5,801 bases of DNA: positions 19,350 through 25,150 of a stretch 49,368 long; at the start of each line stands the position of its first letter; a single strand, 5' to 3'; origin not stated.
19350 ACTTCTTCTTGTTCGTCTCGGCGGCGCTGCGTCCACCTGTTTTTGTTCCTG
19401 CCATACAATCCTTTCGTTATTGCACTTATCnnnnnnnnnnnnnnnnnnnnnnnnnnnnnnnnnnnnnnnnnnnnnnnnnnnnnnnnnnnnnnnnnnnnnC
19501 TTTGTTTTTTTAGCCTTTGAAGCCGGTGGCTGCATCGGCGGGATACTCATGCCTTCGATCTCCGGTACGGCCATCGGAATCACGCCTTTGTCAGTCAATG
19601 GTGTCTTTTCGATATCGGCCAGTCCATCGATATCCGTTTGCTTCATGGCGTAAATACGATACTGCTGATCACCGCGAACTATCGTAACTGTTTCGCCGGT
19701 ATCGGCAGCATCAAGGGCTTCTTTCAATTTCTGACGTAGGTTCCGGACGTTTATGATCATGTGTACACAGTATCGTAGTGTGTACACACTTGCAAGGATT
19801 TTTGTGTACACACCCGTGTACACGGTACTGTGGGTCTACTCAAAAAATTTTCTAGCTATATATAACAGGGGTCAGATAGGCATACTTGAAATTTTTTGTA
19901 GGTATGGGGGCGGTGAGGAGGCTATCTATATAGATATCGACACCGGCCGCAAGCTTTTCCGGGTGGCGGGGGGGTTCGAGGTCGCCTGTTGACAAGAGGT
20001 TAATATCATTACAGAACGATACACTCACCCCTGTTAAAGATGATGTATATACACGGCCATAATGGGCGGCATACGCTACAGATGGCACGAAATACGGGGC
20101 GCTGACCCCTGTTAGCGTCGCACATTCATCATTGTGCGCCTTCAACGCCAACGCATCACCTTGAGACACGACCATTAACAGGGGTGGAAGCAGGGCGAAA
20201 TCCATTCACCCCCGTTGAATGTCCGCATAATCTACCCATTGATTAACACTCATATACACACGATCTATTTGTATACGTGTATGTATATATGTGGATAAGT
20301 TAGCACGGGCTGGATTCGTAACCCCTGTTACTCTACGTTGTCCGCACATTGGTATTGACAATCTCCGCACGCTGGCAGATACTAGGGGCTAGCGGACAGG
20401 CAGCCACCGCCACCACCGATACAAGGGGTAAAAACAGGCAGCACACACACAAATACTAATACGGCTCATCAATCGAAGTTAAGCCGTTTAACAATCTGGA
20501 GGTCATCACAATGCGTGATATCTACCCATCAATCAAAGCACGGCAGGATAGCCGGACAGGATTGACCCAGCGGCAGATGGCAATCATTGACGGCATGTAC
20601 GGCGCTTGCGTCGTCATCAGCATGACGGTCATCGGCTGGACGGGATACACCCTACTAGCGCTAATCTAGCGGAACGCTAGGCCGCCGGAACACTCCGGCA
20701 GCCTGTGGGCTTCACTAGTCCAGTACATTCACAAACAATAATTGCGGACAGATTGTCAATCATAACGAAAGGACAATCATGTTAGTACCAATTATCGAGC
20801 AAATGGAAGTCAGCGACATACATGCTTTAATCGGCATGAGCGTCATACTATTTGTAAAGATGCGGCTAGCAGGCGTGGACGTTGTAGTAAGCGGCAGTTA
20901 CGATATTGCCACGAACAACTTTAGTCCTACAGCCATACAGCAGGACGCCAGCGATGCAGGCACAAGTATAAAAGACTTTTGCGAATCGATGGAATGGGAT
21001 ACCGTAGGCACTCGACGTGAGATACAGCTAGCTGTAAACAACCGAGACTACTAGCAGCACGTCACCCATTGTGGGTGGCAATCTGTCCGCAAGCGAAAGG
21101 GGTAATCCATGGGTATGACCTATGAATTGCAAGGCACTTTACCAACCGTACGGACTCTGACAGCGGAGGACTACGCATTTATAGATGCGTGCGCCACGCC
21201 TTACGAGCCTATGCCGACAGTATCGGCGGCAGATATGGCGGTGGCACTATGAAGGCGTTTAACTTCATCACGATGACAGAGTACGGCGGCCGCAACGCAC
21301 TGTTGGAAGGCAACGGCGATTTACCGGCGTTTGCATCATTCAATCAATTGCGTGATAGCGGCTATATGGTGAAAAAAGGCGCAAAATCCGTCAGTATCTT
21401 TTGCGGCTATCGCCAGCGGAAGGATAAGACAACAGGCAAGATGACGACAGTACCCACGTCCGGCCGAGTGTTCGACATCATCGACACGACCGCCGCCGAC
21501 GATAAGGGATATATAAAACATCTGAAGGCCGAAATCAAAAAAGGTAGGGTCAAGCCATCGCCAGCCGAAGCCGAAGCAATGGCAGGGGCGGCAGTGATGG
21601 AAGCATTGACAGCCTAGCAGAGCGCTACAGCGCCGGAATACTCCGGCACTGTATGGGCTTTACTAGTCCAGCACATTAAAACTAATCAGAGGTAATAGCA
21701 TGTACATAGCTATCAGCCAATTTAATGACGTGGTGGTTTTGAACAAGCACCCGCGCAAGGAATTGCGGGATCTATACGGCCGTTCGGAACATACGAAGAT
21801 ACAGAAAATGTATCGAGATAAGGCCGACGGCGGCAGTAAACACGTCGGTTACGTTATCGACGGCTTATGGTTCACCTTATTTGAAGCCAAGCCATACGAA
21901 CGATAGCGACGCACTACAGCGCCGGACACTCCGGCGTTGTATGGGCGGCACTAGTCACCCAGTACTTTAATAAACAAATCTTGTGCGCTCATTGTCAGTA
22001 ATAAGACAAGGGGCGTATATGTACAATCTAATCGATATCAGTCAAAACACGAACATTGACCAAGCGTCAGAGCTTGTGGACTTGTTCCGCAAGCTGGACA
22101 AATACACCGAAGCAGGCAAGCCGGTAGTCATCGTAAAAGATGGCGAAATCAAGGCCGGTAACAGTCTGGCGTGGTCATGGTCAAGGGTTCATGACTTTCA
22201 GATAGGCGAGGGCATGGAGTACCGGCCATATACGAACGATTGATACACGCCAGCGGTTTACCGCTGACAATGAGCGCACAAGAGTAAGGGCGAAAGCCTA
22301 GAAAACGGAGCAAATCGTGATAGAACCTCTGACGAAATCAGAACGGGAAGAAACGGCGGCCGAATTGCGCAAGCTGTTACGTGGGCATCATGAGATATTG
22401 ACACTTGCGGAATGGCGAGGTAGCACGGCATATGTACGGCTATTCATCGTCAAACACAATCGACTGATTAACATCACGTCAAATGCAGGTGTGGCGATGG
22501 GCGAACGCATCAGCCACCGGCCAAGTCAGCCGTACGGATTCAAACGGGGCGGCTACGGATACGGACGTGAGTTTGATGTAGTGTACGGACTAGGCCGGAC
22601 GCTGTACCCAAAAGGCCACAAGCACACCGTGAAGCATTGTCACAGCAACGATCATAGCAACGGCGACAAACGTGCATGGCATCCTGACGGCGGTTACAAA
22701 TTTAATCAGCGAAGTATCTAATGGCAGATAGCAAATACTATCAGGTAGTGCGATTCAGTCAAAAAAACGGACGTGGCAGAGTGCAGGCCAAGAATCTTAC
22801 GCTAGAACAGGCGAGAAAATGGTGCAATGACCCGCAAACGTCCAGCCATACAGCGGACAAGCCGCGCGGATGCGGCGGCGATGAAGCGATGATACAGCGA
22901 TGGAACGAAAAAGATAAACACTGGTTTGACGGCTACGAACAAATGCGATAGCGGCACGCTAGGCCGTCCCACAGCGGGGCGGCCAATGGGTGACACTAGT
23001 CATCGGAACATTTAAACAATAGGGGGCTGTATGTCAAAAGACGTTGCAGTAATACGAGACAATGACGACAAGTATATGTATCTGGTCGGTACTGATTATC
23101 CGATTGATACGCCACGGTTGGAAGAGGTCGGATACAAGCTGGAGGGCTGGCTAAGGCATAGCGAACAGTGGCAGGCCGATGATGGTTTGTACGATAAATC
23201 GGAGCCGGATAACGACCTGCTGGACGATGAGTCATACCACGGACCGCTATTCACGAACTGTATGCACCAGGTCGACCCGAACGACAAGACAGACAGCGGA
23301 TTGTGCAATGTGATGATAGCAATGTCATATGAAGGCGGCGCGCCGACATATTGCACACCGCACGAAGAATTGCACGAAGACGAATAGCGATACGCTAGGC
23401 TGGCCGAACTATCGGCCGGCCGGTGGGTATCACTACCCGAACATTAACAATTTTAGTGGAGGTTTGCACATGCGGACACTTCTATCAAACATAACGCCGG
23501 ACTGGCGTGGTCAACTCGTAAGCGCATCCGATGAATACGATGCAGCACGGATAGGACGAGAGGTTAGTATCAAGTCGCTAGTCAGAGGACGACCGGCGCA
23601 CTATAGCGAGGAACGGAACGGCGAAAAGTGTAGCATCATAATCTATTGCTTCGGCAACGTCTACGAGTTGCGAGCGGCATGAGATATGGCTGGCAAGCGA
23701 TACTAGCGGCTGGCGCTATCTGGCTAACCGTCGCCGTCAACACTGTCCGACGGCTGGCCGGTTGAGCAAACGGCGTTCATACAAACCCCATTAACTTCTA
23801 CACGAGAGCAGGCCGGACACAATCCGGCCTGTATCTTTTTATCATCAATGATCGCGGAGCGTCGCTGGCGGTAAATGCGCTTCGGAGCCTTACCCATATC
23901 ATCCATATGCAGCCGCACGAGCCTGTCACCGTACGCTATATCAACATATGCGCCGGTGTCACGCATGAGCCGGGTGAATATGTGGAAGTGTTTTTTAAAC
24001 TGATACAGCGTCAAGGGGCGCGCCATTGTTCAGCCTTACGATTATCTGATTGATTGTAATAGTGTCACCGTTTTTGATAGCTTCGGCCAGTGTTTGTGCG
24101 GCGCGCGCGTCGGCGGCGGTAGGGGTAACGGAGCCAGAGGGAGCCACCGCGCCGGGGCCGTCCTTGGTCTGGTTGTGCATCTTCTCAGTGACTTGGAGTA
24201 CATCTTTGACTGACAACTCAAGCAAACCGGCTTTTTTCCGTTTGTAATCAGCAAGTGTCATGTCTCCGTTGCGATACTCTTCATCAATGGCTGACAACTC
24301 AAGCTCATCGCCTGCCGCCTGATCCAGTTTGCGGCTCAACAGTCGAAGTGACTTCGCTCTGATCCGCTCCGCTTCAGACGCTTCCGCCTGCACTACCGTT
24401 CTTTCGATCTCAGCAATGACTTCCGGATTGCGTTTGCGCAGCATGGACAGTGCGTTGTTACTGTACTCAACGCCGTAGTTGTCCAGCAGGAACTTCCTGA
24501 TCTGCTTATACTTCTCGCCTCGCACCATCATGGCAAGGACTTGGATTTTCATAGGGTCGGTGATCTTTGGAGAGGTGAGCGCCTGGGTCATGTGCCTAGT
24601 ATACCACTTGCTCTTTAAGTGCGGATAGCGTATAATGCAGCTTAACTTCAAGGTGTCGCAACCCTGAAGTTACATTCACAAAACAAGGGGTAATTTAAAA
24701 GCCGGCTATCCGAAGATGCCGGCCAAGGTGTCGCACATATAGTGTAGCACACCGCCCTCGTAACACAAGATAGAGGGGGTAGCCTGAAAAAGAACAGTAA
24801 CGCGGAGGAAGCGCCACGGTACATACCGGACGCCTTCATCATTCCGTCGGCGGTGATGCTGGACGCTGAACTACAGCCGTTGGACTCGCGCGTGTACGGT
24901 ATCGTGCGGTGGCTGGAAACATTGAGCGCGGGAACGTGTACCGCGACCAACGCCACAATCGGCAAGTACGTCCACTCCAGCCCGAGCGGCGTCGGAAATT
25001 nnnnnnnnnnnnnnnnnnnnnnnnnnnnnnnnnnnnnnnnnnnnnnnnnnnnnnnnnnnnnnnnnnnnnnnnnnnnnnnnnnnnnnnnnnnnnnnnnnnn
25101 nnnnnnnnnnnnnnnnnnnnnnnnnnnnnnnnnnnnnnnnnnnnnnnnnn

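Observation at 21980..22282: A second early ORF (22019..22243) is bracketed by a perfect 19-bp inverted repeat homologous to the first, with both arms co-varying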

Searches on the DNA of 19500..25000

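Call 68: search_rna_families(source=window, start=19500, end=25000, threshold=evalue, max_evalue=1)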
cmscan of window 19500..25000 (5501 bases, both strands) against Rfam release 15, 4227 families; matches with E-value up to 1: 0.
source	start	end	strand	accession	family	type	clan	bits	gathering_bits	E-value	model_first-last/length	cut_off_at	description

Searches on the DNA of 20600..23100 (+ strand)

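Call 3: search_dna_similar(query=window:20600-23100:+, collection=phages, mode=distant, max_rows=30)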
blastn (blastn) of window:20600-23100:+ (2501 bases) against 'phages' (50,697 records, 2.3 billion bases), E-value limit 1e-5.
No match.

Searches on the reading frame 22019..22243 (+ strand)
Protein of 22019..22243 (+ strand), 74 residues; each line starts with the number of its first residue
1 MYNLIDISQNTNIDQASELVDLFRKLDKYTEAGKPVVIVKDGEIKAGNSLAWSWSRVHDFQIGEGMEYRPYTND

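Call 14: find_related_loci(query=window:22019-22243:+, collection=viral_contigs, flank=6000)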
Query window:22019-22243:+ (74 aa) in viral_contigs; peptide patterns used: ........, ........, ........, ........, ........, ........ (x = any residue, [..] = any of these).
8 stretches matched a pattern, but none encodes a relative of the query by tblastn (E <= 1e-3).

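Call 16: find_encoding_contigs(protein=window:22019-22243:+, flank=10000, max_places=10)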
Protein window:22019-22243:+ (74 aa): 2 contigs read that carry it; 1 place shown.
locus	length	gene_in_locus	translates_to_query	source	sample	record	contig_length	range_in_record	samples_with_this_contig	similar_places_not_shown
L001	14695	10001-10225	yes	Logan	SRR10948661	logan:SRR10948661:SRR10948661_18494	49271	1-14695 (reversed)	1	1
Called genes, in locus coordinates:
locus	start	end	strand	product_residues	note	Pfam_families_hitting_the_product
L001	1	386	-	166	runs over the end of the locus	-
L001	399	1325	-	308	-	-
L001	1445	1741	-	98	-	-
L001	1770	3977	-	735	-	PF23899:SU10_portal (weak)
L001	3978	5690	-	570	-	-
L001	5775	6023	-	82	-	-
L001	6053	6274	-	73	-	-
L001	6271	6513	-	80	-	-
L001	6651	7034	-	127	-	-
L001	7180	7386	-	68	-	-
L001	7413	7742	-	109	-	-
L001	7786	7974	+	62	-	-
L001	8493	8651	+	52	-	-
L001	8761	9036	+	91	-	-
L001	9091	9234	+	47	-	-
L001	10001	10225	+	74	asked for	-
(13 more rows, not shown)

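Call 19: find_homologous_proteins(query=window:22019-22243:+, max_evalue=0.01)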
Query window:22019-22243:+ (74 aa): 1 proteins with E <= 0.01 among 1 candidates.
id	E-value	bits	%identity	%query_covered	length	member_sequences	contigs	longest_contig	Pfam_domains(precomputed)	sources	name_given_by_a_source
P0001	6.0e-43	161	100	100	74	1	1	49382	-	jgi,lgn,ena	jgi:hypothetical protein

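Call 55: search_protein_families(library=pfam, proteins=[window:22019-22243:+], max_evalue=0.01)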
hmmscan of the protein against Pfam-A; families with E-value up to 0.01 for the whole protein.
window:22019-22243:+ (74 aa): 0 families

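Call 56: search_protein_families(library=phrogs, proteins=[window:22019-22243:+], max_evalue=0.01)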
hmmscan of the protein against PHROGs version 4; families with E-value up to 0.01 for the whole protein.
window:22019-22243:+ (74 aa): 0 families

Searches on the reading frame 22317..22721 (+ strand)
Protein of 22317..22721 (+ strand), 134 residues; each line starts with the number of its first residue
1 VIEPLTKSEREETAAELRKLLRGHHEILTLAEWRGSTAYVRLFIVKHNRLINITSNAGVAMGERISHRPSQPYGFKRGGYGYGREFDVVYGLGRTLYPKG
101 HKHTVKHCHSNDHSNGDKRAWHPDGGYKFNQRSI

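Call 15: find_related_loci(query=window:22317-22721:+, collection=viral_contigs, flank=6000)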
Query window:22317-22721:+ (134 aa) in viral_contigs; peptide patterns used: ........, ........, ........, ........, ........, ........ (x = any residue, [..] = any of these).
40 stretches matched a pattern, but none encodes a relative of the query by tblastn (E <= 1e-3).

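Call 17: find_encoding_contigs(protein=window:22317-22721:+, flank=10000, max_places=10)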
Protein window:22317-22721:+ (134 aa): 2 contigs read that carry it; 1 place shown.
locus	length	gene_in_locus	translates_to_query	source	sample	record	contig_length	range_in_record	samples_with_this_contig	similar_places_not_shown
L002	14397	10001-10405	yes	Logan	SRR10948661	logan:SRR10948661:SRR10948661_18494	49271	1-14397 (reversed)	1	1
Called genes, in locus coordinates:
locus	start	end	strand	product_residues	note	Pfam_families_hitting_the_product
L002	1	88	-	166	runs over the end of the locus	-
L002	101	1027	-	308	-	-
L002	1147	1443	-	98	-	-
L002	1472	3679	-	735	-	PF23899:SU10_portal (weak)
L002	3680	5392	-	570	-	-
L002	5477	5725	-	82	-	-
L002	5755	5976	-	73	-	-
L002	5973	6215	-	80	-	-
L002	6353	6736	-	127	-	-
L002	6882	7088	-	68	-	-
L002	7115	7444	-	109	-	-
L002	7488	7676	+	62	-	-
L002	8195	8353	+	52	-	-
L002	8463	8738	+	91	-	-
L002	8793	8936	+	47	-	-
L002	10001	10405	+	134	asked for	-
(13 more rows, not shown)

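Call 56: search_protein_families(library=phrogs, proteins=[window:22317-22721:+], max_evalue=0.01)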
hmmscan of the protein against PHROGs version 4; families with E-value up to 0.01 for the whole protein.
window:22317-22721:+ (134 aa): 1 family
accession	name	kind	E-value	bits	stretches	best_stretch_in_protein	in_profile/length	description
phrog_12365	-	unknown function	1.6e-06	29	1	53-131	91-157/160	-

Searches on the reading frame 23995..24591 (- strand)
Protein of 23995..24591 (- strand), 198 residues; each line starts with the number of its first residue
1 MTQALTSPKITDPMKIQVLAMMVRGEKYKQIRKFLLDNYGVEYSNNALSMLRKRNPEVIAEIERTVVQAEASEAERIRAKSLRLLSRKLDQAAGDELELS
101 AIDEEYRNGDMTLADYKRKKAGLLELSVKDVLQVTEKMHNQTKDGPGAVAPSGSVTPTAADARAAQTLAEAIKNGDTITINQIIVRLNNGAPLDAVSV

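Call 55: search_protein_families(library=pfam, proteins=[window:23995-24591:-], max_evalue=0.01)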
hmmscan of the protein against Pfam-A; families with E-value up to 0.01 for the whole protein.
window:23995-24591:- (198 aa): 1 family
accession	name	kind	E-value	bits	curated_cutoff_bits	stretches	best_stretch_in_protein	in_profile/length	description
PF06464.16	DMAP_binding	-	0.0084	17.4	27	0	99-128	13-42/111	DMAP1-binding Domain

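Call 56: search_protein_families(library=phrogs, proteins=[window:23995-24591:-], max_evalue=0.01)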
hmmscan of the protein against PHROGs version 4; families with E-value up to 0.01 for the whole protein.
window:23995-24591:- (198 aa): 1 family
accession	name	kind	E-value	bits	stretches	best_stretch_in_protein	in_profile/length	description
phrog_26358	-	unknown function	0.0035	18.5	1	38-137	39-132/139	-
